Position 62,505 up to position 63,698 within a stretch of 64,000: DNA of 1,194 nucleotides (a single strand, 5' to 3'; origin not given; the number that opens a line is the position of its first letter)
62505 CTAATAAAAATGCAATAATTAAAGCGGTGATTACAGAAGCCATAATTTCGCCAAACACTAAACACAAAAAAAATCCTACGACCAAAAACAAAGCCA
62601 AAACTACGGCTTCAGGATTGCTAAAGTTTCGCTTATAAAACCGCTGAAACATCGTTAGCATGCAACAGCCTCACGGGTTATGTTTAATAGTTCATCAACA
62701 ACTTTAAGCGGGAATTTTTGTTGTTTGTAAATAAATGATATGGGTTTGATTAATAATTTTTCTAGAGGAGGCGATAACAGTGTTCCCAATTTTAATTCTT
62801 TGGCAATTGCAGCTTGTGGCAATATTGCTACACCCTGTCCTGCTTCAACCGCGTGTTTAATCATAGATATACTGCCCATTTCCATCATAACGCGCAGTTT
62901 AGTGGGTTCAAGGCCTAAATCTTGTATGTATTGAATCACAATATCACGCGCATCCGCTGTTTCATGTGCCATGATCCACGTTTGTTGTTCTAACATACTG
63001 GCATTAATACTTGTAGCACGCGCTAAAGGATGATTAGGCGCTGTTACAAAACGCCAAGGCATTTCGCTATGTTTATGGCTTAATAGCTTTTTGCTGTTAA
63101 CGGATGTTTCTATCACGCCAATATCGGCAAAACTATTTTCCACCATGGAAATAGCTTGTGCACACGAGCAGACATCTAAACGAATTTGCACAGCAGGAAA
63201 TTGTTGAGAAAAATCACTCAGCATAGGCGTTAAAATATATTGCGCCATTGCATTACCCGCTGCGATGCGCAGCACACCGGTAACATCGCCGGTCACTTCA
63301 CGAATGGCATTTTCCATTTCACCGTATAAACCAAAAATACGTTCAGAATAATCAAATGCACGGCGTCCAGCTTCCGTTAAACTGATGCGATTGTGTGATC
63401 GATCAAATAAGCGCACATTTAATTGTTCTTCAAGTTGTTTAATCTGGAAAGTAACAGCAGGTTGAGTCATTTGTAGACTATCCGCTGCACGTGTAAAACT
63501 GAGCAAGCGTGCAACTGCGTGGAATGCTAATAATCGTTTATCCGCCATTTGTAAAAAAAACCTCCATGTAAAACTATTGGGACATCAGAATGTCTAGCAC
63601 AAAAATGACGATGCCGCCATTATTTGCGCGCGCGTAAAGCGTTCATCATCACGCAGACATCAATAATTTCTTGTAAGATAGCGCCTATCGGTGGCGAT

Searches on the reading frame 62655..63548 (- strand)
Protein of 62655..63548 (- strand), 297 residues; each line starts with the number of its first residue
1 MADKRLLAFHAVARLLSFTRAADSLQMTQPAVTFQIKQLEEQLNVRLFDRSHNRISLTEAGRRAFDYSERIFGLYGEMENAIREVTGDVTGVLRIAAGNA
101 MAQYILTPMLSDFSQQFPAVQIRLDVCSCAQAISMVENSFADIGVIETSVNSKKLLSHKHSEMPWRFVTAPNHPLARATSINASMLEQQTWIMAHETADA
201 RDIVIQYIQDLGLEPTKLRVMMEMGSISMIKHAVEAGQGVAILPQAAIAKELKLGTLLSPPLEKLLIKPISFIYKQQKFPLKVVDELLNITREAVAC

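Call 60: find_encoding_contigs(protein=window:62655-63548:-, flank=10000, max_places=4)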
Protein window:62655-63548:- (297 aa): 1 contig read that carries it; 1 place shown.
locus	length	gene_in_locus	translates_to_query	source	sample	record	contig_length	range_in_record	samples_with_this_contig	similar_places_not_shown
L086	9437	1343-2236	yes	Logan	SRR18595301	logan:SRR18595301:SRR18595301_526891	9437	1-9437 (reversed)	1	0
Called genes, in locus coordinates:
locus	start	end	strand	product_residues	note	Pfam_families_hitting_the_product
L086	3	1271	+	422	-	?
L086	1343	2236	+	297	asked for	PF00126:HTH_1, PF03466:LysR_substrate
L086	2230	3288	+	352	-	PF01594:AI-2E_transport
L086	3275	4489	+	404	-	PF00375:SDF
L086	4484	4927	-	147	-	PF08534:Redoxin, PF00578:AhpC-TSA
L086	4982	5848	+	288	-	PF00701:DHDPS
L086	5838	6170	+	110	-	-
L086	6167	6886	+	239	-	PF01259:SAICAR_synt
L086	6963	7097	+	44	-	-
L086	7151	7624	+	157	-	PF00160:Pro_isomerase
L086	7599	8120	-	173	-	PF01292:Ni_hydr_CYTB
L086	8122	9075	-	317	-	PF00348:polyprenyl_synt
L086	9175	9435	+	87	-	?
